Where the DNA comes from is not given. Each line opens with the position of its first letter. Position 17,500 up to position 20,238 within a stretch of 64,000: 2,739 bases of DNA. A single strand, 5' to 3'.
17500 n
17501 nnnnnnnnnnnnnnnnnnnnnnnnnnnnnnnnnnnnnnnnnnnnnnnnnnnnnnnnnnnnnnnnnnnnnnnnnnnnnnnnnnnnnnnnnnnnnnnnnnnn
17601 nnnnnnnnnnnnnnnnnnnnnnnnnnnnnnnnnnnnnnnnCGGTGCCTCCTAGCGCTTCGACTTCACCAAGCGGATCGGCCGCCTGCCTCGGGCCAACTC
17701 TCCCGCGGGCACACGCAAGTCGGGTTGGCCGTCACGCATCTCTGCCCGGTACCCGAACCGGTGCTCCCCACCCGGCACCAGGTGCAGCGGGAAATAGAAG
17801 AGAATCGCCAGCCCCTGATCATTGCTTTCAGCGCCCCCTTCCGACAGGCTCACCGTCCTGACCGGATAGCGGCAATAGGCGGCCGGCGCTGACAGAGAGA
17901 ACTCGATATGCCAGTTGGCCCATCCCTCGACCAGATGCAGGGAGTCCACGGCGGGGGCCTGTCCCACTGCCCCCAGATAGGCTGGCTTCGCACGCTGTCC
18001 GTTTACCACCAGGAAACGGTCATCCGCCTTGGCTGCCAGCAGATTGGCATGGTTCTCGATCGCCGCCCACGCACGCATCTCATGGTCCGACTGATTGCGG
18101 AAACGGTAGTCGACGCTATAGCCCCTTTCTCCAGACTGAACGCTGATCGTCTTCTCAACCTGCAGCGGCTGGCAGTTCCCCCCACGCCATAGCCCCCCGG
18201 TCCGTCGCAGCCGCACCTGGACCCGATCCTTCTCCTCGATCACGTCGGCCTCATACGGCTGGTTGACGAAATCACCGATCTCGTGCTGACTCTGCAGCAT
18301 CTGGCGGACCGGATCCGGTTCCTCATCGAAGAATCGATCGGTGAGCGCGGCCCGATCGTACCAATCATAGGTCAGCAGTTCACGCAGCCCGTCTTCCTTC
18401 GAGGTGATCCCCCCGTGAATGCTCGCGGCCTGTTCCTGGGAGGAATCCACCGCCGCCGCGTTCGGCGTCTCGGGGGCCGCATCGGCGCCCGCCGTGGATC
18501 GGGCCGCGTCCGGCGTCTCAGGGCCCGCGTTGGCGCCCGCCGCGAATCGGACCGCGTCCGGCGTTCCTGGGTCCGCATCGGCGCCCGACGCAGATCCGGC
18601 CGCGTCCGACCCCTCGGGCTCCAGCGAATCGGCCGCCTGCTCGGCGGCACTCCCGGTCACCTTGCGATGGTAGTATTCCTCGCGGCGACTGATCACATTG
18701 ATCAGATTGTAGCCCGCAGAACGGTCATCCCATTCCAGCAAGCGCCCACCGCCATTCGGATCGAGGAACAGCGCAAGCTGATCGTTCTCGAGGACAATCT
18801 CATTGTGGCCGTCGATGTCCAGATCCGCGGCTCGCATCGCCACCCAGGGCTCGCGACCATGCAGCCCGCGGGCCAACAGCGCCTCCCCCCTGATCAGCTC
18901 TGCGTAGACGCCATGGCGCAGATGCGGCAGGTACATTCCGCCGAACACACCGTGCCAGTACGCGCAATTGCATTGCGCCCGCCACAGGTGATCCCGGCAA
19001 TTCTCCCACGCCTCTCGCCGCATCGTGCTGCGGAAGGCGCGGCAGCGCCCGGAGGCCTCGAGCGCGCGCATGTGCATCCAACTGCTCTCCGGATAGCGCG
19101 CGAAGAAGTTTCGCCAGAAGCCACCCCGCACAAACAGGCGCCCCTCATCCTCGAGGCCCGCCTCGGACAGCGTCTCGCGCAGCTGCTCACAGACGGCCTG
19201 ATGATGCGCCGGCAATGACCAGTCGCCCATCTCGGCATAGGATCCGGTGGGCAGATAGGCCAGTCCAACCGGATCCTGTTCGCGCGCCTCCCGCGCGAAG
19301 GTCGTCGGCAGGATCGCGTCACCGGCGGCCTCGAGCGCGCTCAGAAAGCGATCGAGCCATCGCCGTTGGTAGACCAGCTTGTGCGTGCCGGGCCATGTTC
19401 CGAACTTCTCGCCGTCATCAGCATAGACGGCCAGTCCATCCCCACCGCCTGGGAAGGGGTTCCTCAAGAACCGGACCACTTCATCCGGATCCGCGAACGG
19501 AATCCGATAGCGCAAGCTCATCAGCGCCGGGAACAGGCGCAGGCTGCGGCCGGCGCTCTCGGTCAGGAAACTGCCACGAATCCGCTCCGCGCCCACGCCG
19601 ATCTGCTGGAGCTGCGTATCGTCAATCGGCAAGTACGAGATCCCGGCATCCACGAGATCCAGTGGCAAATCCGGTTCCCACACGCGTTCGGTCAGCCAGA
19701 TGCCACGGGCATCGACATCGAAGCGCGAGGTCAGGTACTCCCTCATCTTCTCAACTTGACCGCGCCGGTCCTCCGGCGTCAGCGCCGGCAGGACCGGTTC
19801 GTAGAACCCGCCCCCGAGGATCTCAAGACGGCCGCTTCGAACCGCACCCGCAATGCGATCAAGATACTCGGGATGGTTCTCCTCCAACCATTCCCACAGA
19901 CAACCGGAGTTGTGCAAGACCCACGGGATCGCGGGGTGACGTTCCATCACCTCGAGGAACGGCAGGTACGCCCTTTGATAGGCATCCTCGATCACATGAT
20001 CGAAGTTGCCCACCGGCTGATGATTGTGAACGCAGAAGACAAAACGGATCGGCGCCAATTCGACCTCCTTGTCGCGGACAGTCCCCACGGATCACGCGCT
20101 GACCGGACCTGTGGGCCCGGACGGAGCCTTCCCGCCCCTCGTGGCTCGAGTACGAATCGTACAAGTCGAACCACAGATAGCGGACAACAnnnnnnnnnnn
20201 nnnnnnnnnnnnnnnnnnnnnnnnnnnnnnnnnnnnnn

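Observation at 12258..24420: Complete mannose-family PTS, a GH57 glycoside hydrolase and a sugar nucleotidyltransferase wired into the rpoN-hpf-hprK locus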

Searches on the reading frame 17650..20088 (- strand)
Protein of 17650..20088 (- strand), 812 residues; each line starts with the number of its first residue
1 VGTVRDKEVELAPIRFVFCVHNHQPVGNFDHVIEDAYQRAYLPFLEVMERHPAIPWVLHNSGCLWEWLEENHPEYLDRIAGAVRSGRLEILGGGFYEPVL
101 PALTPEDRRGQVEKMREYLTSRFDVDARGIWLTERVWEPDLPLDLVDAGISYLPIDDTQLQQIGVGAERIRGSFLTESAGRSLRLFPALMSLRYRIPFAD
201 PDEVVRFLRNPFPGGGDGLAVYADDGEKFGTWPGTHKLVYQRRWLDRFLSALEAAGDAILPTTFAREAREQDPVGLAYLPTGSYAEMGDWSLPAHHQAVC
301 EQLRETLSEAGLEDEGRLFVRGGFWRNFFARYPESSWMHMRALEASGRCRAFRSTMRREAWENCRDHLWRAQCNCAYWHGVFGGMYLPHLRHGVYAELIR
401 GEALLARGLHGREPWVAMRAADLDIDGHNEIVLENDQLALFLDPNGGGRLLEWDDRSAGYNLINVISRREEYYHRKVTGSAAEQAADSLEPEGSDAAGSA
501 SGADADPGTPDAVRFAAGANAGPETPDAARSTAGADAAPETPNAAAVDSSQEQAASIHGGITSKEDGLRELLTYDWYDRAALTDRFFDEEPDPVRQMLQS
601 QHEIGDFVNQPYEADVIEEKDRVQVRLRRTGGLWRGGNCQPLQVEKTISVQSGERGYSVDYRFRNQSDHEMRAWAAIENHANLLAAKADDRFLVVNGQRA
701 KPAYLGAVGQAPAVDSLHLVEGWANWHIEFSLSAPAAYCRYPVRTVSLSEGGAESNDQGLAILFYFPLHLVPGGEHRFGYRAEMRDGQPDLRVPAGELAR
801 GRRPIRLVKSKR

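Call 3: search_protein_families(library=pfam, proteins=[window:17650-20088:-])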
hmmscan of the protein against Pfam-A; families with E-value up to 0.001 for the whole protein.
window:17650-20088:- (812 aa): 4 families
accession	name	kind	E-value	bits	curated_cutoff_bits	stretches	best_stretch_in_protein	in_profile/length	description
PF09095.17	AmyA-gluTrfs_C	-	3e-58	198.1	22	2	548-769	64-273/284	Alpha-amylase/4-alpha-glucanotransferase, C-terminal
PF03065.20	Glyco_hydro_57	-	1e-36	127.2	21.2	1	18-272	2-286/291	Glycosyl hydrolase family 57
PF09094.16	AmyA-A_glucT_m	-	2.2e-29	102.1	27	1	323-404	1-79/80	Alpha-amylase/4-alpha-glucanotransferase, middle domain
PF01074.27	Glyco_hydro_38N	-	6.8e-06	26.1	25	1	35-132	23-119/270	Glycosyl hydrolases family 38 N-terminal domain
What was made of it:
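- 17650..20058 (-): Cytoplasmic GH57 4-alpha-glucanotransferase-like enzyme, 802 aa; the ORF extends to 20088. Three-domain Pfam architecture (call 3).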

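Call 7: search_protein_families(library=ncbifam, proteins=[window:17650-20088:-])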
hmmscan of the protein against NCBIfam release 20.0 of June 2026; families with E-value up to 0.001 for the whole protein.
window:17650-20088:- (812 aa): 0 families

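Call 20: search_solved_structures(query=window:17650-20088:-, show_alignments=1)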
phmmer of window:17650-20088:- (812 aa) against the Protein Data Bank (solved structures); distinct sequences matched with E-value up to 0.001: 2.
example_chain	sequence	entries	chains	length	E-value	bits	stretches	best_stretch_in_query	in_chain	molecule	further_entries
1k1w_A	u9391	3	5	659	2.3e-131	442.8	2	14-480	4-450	4-ALPHA-GLUCANOTRANSFERASE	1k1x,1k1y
7ufr_A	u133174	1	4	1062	0.00077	20.9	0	45-134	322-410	Alpha-mannosidase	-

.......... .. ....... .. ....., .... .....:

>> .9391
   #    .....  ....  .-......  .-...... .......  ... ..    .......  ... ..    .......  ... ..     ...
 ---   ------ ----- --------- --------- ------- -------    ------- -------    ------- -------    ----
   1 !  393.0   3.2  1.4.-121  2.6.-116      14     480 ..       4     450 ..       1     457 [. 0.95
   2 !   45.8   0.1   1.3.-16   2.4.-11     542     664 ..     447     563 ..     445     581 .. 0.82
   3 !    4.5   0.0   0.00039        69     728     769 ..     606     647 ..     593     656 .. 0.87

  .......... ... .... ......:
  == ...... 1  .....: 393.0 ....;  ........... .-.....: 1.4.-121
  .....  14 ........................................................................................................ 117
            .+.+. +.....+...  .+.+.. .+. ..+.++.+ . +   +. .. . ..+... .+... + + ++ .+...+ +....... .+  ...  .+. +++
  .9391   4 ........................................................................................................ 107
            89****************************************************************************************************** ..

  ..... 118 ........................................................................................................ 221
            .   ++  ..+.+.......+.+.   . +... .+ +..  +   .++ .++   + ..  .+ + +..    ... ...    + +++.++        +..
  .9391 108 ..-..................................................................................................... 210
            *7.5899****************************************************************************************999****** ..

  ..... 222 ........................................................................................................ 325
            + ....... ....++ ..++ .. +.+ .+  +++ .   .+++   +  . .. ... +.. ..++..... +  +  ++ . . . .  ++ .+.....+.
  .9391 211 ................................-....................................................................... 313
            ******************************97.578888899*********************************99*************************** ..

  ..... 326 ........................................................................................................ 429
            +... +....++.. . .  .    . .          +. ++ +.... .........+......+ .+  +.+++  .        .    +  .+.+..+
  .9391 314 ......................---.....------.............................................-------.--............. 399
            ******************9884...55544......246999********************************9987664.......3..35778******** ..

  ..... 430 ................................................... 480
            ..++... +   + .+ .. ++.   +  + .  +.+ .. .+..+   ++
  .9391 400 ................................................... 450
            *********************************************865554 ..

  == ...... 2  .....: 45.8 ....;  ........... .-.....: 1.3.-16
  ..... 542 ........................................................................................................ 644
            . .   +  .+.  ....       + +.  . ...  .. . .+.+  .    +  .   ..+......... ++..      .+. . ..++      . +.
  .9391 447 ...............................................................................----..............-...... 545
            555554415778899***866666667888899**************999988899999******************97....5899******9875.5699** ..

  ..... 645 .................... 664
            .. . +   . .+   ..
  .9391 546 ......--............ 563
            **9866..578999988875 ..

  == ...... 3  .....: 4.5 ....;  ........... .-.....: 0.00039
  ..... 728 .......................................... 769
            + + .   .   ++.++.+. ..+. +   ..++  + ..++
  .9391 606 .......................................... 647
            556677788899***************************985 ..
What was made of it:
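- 17650..20058 (-): PDB 1K1W, T. litoralis 4-alpha-glucanotransferase, E = 2e-131 (call 20).
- GH57 matches T. litoralis 4-alpha-glucanotransferase 1K1W at E = 2e-131 (call 20).
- Tried and rejected: The catalytic domain aligns closely and almost end to end with a bona fide 4-alpha-glucanotransferase (393 bits; my estimate from the printed alignment is about 55% identity), and all five subfamily motifs are present (call 20).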

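Call 21: find_homologous_proteins(query=window:17650-20088:-, max_evalue=1e-20)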
Query window:17650-20088:- (812 aa): 7955 proteins with E <= 1e-20 among 8000 candidates; the best 120 are listed.
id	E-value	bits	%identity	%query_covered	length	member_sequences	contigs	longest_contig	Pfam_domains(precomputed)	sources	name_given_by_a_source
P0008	0.0e+0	1879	100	99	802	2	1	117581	PF09094.17,PF03065.21,PF01074.29,PF09095.18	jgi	-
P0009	0.0e+0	1293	70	99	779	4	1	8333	PF09094.17,PF03065.21,PF01074.29,PF09095.18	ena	-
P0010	0.0e+0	1237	79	58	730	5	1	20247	PF09094.17,PF03065.21,PF01074.29,PF09095.18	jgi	-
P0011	0.0e+0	1162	74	58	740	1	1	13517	PF09094.17,PF03065.21,PF09095.18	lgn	-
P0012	0.0e+0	1158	74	58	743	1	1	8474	PF09094.17,PF03065.21,PF01074.29,PF09095.18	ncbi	-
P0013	0.0e+0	1157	63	97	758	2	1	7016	PF09094.17,PF03065.21,PF01074.29,PF09095.18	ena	-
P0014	0.0e+0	1150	73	60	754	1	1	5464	PF09094.17,PF03065.21,PF01074.29,PF09095.18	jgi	jgi:4-alpha-glucanotransferase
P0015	0.0e+0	1138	68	65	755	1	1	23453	PF09094.17,PF03065.21,PF01074.29,PF09095.18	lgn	-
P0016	0.0e+0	1135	73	58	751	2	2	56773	PF09094.17,PF03065.21,PF01074.29,PF09095.18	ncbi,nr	ncbi:MAG: DUF1926 domain-containing protein [Candidatus Eisenbacteria sp.]|nr:DUF1926 domain-contain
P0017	0.0e+0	1132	62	96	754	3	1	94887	PF09094.17,PF03065.21,PF09095.18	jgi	-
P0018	0.0e+0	1123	60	96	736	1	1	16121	PF09094.17,PF03065.21,PF01074.29,PF09095.18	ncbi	-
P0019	0.0e+0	1123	61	98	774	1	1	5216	PF09094.17,PF03065.21,PF09095.18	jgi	jgi:alpha-amylase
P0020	0.0e+0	1106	75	58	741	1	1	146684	PF09094.17,PF03065.21,PF01074.29,PF09095.18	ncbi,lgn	-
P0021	0.0e+0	1099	60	96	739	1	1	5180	PF09094.17,PF03065.21,PF01074.29,PF09095.18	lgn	-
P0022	0.0e+0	1098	71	60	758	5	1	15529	PF09094.17,PF03065.21,PF01074.29,PF09095.18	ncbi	-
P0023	0.0e+0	1085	59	98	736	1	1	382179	PF09094.17,PF03065.21,PF09095.18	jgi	jgi:4-alpha-glucanotransferase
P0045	4.9e-184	632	49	57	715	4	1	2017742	PF09094.17,PF03065.21,PF01074.29,PF09095.18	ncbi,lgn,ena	-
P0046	2.0e-181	623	42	96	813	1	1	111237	PF09094.17,PF03065.21,PF01074.29,PF09095.18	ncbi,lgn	ncbi:MAG: alpha-amylase/4-alpha-glucanotransferase domain-containing protein [Candidatus Eisenbacter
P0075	1.2e-169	584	43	59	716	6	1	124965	PF09094.17,PF03065.21,PF01074.29,PF09095.18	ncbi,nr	ncbi:DUF1926 domain-containing protein [candidate division KSB1 bacterium]|nr:DUF1926 domain-contain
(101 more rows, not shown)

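Call 22: find_encoding_contigs(protein=P0045, flank=8000, max_places=1)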
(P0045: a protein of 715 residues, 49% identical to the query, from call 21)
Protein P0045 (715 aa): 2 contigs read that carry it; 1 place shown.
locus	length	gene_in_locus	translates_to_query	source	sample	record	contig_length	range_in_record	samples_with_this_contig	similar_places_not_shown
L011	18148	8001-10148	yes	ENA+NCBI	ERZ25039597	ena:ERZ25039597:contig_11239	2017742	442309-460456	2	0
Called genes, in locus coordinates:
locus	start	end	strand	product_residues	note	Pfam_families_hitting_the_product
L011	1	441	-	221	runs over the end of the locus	-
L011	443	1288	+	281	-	PF00117:GATase, PF00793:DAHP_synth_1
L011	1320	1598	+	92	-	PF00793:DAHP_synth_1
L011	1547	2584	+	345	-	PF01380:SIS, PF00571:CBS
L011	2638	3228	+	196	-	PF06835:LptC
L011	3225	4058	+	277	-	PF00005:ABC_tran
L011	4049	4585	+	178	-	PF00309:Sigma54_AID, PF04963:Sigma54_CBD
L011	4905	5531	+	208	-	PF04552:Sigma54_DBD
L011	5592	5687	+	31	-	-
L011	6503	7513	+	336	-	PF07475:Hpr_kinase_C, PF03610:EIIA-man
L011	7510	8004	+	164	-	PF03830:PTSIIB_sorb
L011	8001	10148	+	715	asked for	PF01074:Glyco_hydro_38N (weak), PF03065:Glyco_hydro_57, PF09094:AmyA-A_glucT_m, PF09095:AmyA-gluTrfs_C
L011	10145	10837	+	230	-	PF03609:EII-Sor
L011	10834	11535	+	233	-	PF03613:EIID-AGA (weak)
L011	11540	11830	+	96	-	PF00381:PTS-HPr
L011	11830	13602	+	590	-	PF05524:PEP-utilisers_N, PF00391:PEP-utilizers, PF02896:PEP-utilizers_C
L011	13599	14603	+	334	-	PF10432:bact-PGI_C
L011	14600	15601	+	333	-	PF00483:NTP_transferase, PF01128:IspD (weak), PF12804:NTP_transf_3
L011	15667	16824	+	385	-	PF00438:S-AdoMet_synt_N, PF02772:S-AdoMet_synt_M, PF02773:S-AdoMet_synt_C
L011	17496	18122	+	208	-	PF00670:AdoHcyase_NAD, PF02826:2-Hacid_dh_C (weak), PF07991:KARI_N (faint), PF05221:AdoHcyase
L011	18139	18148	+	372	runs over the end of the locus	PF17854:FtsK_alpha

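Call 23: find_encoding_contigs(protein=P0075, flank=8000, max_places=1)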
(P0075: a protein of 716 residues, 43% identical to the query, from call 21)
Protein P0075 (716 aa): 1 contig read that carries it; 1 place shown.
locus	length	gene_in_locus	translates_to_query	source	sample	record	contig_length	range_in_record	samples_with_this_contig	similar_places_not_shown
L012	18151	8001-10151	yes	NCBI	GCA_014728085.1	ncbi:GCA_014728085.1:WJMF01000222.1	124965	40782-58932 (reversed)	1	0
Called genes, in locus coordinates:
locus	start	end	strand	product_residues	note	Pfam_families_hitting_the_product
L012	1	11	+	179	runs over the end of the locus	PF01966:HD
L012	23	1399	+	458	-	PF01212:Beta_elim_lyase, PF01041:DegT_DnrJ_EryC1 (weak)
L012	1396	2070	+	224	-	PF00702:Hydrolase, PF13419:HAD_2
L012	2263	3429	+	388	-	-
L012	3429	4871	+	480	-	PF13860:FlgD_ig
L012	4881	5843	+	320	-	-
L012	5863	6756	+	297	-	PF19572:PorV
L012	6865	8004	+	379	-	PF00180:Iso_dh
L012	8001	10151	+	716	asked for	PF01074:Glyco_hydro_38N (weak), PF03065:Glyco_hydro_57, PF09094:AmyA-A_glucT_m, PF09095:AmyA-gluTrfs_C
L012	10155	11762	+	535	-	PF22694:CtpB_N-like, PF00595:PDZ, PF13180:PDZ_2, PF17820:PDZ_6, PF03572:Peptidase_S41, PF28547:CHD_PDZ-protease (faint)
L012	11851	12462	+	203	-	PF01618:MotA_ExbB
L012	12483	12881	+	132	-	PF02472:ExbD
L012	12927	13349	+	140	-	PF02472:ExbD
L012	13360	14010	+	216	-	PF13103:TonB_2 (faint), PF03544:TonB_C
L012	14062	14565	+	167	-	-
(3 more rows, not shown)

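Call 24: find_encoding_contigs(protein=P0046, flank=8000, max_places=1)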
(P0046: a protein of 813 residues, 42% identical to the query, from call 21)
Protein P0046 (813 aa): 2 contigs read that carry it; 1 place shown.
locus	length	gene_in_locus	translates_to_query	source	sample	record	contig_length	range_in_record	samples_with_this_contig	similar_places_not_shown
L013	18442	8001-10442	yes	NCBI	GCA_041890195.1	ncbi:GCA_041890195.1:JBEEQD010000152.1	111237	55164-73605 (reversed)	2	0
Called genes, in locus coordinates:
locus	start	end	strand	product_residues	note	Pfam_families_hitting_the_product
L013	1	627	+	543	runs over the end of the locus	PF06418:CTP_synth_N, PF00117:GATase, PF07722:Peptidase_C26 (weak)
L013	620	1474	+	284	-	PF00793:DAHP_synth_1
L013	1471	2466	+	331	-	PF01380:SIS, PF00571:CBS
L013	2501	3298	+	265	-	PF06835:LptC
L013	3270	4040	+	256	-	PF00005:ABC_tran, PF13304:AAA_21 (faint)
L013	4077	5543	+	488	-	PF00309:Sigma54_AID, PF04963:Sigma54_CBD, PF04552:Sigma54_DBD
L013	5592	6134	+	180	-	PF02482:Ribosomal_S30AE, PF16321:Ribosom_S30AE_C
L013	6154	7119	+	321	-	PF02603:Hpr_kinase_N, PF07475:Hpr_kinase_C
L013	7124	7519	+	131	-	PF03610:EIIA-man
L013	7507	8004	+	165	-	PF03830:PTSIIB_sorb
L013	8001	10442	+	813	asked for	PF01074:Glyco_hydro_38N, PF03065:Glyco_hydro_57, PF09094:AmyA-A_glucT_m, PF09095:AmyA-gluTrfs_C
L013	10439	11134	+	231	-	PF03609:EII-Sor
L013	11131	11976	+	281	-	-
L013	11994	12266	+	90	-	PF00381:PTS-HPr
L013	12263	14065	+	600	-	PF05524:PEP-utilisers_N, PF00391:PEP-utilizers, PF02896:PEP-utilizers_C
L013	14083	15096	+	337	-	PF10432:bact-PGI_C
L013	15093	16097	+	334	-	PF00483:NTP_transferase, PF01128:IspD, PF12804:NTP_transf_3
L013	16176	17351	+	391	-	PF00438:S-AdoMet_synt_N, PF02772:S-AdoMet_synt_M, PF02773:S-AdoMet_synt_C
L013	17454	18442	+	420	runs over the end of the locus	PF05221:AdoHcyase, PF02826:2-Hacid_dh_C, PF00670:AdoHcyase_NAD, PF07991:KARI_N (weak)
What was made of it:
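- That position is kept, with 4-nt overlaps on both sides, across lineages whose GH57 proteins are only 42-49% identical to this one (calls 22, 24).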

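Call 48: search_solved_structures(query=L013:14083-15096:+, max_evalue=0.00001)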
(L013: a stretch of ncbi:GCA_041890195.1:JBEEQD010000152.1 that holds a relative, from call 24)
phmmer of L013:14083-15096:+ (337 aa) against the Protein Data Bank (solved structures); distinct sequences matched with E-value up to 0.00001: 1.
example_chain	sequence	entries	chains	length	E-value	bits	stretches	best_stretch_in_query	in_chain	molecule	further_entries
1tzb_A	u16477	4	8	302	6.9e-15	58.4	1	35-240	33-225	glucose-6-phosphate isomerase, conjectural | glucose-6-phosphate isomerase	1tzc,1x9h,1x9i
